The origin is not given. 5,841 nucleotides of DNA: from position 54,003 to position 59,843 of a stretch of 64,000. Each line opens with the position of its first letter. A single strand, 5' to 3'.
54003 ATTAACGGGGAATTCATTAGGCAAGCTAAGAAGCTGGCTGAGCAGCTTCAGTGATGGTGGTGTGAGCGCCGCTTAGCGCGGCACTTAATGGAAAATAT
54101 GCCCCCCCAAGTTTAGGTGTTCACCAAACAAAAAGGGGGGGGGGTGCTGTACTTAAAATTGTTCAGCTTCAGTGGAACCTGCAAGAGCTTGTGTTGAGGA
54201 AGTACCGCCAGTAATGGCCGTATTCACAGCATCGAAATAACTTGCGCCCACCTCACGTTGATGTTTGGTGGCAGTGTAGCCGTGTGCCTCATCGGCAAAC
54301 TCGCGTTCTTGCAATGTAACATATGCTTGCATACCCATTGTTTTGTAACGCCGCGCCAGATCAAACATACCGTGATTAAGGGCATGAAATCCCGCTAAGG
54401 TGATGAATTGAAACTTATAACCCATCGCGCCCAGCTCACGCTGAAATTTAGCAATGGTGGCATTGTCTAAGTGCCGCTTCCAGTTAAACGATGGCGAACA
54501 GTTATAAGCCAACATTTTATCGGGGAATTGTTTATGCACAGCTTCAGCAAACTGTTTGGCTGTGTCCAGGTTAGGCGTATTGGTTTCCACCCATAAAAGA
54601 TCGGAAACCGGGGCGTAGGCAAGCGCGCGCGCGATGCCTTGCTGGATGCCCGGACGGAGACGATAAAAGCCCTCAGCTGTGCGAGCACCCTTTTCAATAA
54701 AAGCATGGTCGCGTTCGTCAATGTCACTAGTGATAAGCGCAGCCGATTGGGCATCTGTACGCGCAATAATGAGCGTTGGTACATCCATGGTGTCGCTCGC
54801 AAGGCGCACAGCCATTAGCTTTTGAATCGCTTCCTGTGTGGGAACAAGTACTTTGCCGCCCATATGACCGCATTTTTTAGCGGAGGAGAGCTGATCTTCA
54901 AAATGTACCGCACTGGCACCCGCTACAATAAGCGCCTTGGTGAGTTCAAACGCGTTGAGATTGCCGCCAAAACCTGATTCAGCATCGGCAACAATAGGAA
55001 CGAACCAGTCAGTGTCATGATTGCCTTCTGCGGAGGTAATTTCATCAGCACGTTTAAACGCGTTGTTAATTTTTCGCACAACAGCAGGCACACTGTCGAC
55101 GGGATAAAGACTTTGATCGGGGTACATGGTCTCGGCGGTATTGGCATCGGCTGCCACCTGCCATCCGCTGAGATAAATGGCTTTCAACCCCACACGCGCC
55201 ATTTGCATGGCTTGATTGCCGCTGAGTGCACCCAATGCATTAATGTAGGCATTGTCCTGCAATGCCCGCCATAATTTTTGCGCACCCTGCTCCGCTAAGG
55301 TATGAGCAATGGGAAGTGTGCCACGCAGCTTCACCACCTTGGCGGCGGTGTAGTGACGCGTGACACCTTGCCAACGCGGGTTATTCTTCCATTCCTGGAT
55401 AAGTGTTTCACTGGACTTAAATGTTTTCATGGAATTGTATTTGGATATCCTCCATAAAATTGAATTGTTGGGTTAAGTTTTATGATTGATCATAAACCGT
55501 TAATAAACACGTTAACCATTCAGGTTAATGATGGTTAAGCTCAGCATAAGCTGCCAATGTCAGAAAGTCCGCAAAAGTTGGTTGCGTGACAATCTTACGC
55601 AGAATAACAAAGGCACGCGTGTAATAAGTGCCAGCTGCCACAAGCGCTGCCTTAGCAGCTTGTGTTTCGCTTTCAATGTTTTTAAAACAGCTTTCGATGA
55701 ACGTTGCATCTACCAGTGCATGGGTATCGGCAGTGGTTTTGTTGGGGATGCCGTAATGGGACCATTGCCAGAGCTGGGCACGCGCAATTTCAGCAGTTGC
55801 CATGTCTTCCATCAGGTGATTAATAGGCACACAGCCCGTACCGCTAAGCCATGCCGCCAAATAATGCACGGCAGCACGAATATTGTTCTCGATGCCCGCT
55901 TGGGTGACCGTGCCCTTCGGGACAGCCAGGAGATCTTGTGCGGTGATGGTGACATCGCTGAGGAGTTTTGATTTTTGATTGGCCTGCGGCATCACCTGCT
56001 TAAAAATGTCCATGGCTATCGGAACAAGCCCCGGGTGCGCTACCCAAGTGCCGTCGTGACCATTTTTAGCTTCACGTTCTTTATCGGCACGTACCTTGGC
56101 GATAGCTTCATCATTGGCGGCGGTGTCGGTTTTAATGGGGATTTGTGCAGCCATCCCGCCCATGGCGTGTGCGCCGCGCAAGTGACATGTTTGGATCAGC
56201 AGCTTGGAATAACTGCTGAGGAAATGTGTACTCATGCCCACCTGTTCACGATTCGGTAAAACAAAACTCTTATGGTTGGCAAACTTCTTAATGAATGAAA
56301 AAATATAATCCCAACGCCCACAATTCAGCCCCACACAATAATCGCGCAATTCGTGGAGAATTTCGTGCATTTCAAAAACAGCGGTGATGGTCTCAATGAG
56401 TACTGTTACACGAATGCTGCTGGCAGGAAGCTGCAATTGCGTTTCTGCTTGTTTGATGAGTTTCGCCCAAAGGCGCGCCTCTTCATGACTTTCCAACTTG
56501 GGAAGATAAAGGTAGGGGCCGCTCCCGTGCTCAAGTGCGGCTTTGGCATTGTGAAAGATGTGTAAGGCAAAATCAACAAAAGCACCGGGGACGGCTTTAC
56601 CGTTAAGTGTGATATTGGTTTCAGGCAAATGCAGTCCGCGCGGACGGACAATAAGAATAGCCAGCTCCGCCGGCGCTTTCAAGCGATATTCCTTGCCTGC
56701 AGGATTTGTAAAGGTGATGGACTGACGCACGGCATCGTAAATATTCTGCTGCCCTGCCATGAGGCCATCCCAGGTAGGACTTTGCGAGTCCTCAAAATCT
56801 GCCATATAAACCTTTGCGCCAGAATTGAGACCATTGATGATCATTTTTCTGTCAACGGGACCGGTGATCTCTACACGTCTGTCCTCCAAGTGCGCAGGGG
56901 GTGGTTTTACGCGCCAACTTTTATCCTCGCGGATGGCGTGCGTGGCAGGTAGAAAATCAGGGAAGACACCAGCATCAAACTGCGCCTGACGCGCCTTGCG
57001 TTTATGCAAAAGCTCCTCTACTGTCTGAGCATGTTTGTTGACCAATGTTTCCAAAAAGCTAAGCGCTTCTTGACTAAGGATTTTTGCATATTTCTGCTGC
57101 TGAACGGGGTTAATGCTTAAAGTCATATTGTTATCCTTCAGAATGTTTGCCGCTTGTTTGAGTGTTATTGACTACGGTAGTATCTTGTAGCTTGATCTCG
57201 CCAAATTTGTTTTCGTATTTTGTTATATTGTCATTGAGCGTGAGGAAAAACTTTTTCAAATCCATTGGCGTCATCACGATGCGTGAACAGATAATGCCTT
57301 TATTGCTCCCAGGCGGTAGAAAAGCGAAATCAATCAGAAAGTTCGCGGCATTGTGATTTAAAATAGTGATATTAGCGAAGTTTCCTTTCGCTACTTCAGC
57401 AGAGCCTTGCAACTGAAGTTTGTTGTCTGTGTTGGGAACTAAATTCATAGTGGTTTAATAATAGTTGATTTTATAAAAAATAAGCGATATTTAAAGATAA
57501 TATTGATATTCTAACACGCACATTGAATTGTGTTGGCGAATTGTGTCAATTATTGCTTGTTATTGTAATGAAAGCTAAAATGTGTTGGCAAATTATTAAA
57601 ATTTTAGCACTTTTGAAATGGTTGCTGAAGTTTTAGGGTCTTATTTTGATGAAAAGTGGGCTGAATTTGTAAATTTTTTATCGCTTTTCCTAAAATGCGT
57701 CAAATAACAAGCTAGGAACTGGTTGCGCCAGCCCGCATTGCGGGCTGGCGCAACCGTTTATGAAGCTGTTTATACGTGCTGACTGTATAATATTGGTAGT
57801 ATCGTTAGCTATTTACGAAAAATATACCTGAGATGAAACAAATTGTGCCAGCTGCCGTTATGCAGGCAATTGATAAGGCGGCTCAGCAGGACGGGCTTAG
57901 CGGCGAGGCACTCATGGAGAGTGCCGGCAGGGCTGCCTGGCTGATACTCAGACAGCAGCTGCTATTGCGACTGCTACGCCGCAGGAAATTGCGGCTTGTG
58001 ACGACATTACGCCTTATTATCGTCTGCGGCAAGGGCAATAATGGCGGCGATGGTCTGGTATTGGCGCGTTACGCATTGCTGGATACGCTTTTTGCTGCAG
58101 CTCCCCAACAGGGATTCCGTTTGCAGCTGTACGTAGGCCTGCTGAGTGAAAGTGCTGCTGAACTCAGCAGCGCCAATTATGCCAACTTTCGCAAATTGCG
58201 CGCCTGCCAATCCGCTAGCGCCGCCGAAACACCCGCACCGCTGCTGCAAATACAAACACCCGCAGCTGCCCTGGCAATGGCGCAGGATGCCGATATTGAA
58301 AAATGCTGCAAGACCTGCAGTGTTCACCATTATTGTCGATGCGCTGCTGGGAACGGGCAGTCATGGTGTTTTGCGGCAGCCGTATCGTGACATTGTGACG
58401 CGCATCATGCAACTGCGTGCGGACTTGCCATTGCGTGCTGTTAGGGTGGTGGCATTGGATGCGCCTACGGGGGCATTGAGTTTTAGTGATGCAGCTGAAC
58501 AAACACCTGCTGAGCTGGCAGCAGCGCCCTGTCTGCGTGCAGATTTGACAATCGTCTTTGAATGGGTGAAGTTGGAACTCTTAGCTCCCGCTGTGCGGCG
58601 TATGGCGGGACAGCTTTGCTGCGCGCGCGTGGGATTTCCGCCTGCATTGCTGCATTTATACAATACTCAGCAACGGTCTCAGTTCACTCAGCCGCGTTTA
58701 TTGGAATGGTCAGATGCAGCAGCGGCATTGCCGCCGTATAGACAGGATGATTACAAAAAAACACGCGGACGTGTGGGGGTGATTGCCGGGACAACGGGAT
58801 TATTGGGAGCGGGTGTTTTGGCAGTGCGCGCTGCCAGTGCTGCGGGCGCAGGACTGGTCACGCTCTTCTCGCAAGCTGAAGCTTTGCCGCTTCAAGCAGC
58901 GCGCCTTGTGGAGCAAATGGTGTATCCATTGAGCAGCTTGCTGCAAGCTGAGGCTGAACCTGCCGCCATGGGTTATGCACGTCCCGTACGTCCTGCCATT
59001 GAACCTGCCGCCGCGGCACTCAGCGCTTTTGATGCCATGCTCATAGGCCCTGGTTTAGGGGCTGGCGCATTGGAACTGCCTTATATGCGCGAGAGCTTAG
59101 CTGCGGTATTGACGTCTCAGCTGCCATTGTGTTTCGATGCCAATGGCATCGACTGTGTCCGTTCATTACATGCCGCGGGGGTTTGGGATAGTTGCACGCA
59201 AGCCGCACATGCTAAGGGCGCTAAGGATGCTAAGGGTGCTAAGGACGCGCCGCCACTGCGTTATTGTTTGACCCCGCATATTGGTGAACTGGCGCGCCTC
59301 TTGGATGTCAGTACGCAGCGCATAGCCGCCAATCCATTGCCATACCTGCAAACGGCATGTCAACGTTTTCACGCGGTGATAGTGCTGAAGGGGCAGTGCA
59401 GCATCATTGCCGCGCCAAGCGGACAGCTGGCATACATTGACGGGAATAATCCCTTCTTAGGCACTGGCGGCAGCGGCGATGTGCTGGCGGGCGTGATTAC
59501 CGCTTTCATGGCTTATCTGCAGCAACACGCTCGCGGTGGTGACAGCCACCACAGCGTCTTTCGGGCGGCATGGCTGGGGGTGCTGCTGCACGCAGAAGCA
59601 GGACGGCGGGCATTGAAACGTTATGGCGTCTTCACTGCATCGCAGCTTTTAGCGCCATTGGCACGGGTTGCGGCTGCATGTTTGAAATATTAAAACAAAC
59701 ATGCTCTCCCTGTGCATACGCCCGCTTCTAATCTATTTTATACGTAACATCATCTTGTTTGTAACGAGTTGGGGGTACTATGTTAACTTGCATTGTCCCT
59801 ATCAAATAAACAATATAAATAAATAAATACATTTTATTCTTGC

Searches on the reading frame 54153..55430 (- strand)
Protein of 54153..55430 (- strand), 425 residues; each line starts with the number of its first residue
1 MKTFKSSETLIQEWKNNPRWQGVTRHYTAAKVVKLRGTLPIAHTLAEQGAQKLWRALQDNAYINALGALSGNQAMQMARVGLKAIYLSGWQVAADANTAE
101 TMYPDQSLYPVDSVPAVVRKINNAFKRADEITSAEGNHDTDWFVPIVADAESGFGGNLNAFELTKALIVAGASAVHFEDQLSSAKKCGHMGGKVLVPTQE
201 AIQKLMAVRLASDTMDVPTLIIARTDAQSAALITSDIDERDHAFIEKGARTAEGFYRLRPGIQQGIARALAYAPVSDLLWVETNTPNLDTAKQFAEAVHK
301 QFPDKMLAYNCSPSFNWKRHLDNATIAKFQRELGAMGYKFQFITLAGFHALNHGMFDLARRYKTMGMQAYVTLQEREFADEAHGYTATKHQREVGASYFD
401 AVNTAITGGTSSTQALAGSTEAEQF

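Call 44: search_protein_families(library=pfam, max_evalue=0.001, proteins=[window:54153-55430:-])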
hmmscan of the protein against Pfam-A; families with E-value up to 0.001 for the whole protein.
window:54153-55430:- (425 aa): 2 families
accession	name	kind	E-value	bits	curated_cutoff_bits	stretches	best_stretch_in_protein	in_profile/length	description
PF00463.27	ICL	-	1.4e-109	367.4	26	2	11-245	5-251/526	Isocitrate lyase family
PF13714.12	PEP_mutase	-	2.3e-16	60.6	31.5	1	74-251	22-173/240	Phosphoenolpyruvate phosphomutase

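Call 62: find_encoding_contigs(protein=window:54153-55430:-, flank=10000, max_places=6)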
Protein window:54153-55430:- (425 aa): no gene with exactly this product is on record in the collection.

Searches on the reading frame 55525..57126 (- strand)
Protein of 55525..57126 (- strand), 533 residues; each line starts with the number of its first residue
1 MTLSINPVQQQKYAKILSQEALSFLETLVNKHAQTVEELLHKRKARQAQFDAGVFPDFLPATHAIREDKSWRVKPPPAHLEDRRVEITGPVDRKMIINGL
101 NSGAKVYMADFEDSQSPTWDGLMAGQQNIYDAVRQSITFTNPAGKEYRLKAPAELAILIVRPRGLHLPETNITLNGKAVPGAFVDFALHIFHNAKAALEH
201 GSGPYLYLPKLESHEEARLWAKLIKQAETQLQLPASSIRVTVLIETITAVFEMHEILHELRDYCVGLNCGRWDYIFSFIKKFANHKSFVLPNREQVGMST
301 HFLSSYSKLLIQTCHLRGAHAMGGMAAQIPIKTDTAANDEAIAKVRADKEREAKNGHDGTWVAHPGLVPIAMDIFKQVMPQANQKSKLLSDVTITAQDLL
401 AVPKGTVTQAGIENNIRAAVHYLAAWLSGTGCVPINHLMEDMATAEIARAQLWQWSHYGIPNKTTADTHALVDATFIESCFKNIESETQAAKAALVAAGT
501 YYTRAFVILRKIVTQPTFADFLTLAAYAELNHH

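Call 8: find_encoding_contigs(protein=window:55525-57126:-, flank=10000, max_places=10)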
Protein window:55525-57126:- (533 aa): no gene with exactly this product is on record in the collection.

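Call 9: find_related_loci(query=window:55525-57126:-, collection=genome_contigs, flank=10000)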
Query window:55525-57126:- (533 aa) in genome_contigs; peptide patterns used: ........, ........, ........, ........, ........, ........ (x = any residue, [..] = any of these).
402 stretches matched a pattern; 358 encode a relative of the query (tblastn E <= 1e-3); the best 80 are kept; 80 distinct loci.
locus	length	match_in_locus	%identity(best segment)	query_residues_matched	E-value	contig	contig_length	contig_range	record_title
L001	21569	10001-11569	66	1-526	0e+0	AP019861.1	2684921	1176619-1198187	Spirochaetes bacterium COTS27 DNA, nearly complete genome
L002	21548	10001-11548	57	8-531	0e+0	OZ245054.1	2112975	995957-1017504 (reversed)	MAG: Spirochaetota bacterium isolate 0a1bf947-7140-4121-940b-caa5add038ca genome assembly, chromosome: 1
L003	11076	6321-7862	56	11-530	0e+0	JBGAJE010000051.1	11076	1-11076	MAG: Rickettsiales bacterium isolate MAG_MBR_H125.1 MBRH125-1_opera_contig_9692, whole genome shotgun sequence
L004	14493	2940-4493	55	3-530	0e+0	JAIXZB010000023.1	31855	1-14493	MAG: Rickettsiales bacterium isolate D8_MAG_00035 pond_D8_MAG_00035_000000000018, whole genome shotgun sequence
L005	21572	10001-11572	55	3-530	0e+0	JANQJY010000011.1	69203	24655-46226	MAG: Rickettsiales bacterium isolate PL25a_bin.132 k99_16056, whole genome shotgun sequence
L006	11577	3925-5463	56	2-527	0e+0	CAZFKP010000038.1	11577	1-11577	MAG TPA_asm: uncultured Rickettsiales bacterium isolate SRP287051_co1_173 genome assembly, contig: NODE_7312_length_1157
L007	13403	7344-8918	55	2-531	0e+0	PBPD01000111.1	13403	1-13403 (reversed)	MAG: Rickettsiales bacterium isolate RS372 TaraRedSea_contig_156216, whole genome shotgun sequence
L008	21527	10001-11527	55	16-530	0e+0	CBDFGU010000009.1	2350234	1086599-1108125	MAG: Rickettsiales bacterium isolate 65efd935-89ef-4d18-82de-10c37dfece6b genome assembly, contig: chromosome_2, whole g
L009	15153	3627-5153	56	16-530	0e+0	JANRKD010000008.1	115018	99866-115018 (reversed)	MAG: Alphaproteobacteria bacterium isolate bins.32 k141_2890804, whole genome shotgun sequence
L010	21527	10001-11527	57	13-530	0e+0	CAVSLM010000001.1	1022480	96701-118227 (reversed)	MAG: uncultured Gammaproteobacteria bacterium isolate MFD04944.bin.2.113 genome assembly, contig: contig_19428, whole ge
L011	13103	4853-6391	56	14-532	0e+0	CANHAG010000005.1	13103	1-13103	MAG: Rhodospirillaceae bacterium isolate RE-15aug16-64 genome assembly, contig: RE-15aug16-C7077, whole genome shotgun s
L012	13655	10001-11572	56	3-530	0e+0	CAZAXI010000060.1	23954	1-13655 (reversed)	MAG TPA_asm: uncultured Granulicella sp. isolate binchicken_co3_11 genome assembly, contig: NODE_6623_length_23954_cov_1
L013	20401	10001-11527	55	16-530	0e+0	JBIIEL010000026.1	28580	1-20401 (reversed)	MAG: Rickettsiales bacterium isolate ME2000-09-26pf_3300044610_group1_bin83 Rohwer_bin1996_scaffold_303_c1, whole genome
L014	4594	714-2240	56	16-530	0e+0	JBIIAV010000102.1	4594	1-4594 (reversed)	MAG: Rickettsiales bacterium isolate ME2000-06-06pf_3300042549_group1_bin80 Rohwer_bin1995_scaffold_19884_c1, whole geno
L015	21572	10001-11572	55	4-530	0e+0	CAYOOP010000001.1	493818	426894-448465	MAG TPA_asm: uncultured Rickettsiales bacterium isolate SRP150892_co1_88 genome assembly, contig: NODE_3_length_493818_c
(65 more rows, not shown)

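Call 44: search_protein_families(library=pfam, max_evalue=0.001, proteins=[window:55525-57126:-])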
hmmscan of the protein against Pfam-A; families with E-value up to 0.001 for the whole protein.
window:55525-57126:- (533 aa): 5 families
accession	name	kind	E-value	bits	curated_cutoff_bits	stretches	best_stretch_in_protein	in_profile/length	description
PF01274.28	MS_TIM-barrel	-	1.6e-102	342.2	26.4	1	158-401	2-247/248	Malate synthase, TIM barrel domain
PF20659.2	MS_C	-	9.7e-31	107.1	23.1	1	407-530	2-118/118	Malate synthase, C-terminal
PF20656.2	MS_N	-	9.4e-12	44.7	23.5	1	10-62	10-62/64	Malate synthase, N-terminal domain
PF03328.21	HpcH_HpaI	-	3.3e-05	23.7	25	1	206-290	88-170/221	HpcH/HpaI aldolase/citrate lyase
PF22484.2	DUF6986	-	0.00034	20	27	1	205-276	166-243/408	Domain of unknown function (DUF6986)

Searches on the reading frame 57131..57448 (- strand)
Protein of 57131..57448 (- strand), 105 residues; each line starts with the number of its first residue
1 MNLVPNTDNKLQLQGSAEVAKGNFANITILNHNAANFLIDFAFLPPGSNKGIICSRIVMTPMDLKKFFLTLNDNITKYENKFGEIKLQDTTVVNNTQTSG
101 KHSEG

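Call 44: search_protein_families(library=pfam, max_evalue=0.001, proteins=[window:57131-57448:-])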
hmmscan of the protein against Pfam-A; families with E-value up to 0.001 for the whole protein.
window:57131-57448:- (105 aa): 1 family
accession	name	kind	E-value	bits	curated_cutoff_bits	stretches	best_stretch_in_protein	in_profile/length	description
PF11950.13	DUF3467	-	4.1e-16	59.2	25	1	7-86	11-91/92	Protein of unknown function (DUF3467)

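Call 63: find_encoding_contigs(protein=window:57131-57448:-, flank=10000, max_places=6)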
Protein window:57131-57448:- (105 aa): no gene with exactly this product is on record in the collection.

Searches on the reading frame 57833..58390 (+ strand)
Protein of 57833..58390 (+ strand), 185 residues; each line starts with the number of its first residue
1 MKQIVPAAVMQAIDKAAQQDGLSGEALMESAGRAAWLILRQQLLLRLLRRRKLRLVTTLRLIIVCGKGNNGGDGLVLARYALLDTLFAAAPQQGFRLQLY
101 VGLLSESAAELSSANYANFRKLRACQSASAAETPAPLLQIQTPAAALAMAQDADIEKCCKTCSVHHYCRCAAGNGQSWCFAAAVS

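Call 44: search_protein_families(library=pfam, max_evalue=0.001, proteins=[window:57833-58390:+])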
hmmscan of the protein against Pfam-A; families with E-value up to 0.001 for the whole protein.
window:57833-58390:+ (185 aa): 1 family
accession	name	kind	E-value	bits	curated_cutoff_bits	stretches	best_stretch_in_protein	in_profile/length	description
PF03853.21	YjeF_N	-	7.6e-10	39.5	24.9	1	25-133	2-88/169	YjeF-related protein N-terminus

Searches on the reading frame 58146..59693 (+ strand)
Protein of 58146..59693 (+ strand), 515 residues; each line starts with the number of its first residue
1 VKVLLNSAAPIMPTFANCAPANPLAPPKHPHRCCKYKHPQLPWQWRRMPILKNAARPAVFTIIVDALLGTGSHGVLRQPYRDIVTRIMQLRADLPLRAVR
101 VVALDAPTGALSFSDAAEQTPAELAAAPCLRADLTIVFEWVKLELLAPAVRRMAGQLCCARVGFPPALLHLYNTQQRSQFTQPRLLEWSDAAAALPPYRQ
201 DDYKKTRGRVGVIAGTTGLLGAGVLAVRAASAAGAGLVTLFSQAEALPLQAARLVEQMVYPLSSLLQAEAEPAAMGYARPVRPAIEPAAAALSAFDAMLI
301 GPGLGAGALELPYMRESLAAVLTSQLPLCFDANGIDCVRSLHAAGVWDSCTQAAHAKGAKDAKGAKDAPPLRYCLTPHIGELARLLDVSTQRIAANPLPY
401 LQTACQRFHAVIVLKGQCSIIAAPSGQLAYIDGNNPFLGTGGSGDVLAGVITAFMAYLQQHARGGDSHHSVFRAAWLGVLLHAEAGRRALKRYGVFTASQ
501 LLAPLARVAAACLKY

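Call 12: find_homologous_proteins(query=window:58146-59693:+, max_evalue=1e-10)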
Query window:58146-59693:+ (515 aa): 3135 proteins with E <= 1e-10 among 8000 candidates; the best 120 are listed.
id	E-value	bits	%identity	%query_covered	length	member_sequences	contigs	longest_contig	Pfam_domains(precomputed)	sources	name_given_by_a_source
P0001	3.5e-42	163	36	91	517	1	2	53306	PF01256.23,PF03853.22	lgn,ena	-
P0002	7.1e-38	149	32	93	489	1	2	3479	PF01256.23,PF03853.22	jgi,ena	-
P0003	2.0e-36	144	35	87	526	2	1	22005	PF01256.23,PF02110.21,PF03853.22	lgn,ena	-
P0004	3.0e-36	144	34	88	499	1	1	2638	PF01256.23,PF03853.22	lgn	-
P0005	4.9e-36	143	31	86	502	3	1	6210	PF01256.23,PF03853.22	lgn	-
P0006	5.4e-35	140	34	87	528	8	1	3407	PF01256.23,PF03853.22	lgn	-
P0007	6.2e-35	139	33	87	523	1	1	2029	PF01256.23,PF03853.22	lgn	-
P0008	2.6e-34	137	35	87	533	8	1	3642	PF01256.23,PF03853.22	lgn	-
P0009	3.1e-34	137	34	89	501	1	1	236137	PF01256.23,PF03853.22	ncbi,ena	-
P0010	1.2e-33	135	33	87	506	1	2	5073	PF01256.23,PF03853.22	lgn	-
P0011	1.8e-33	135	33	87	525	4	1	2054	PF01256.23,PF03853.22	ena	-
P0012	3.6e-33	134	32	86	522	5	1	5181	PF01256.23,PF02110.21,PF03853.22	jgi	-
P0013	1.0e-32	132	34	85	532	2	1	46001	PF01256.23,PF02110.21,PF03853.22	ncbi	-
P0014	2.5e-32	131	33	87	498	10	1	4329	PF01256.23,PF03853.22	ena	-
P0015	9.1e-32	129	34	85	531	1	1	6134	PF01256.23,PF02110.21,PF03853.22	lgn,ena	-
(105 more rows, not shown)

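Call 44: search_protein_families(library=pfam, max_evalue=0.001, proteins=[window:58146-59693:+])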
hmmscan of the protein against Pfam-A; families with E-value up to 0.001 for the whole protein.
window:58146-59693:+ (515 aa): 2 families
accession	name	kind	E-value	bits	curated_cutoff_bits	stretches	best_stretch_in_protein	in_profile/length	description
PF01256.23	Carb_kinase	-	2.2e-37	129.2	27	1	210-502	1-236/242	NAD(P)H-hydrate dehydratase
PF03853.21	YjeF_N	-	2.1e-09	38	24.9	1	60-142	100-167/169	YjeF-related protein N-terminus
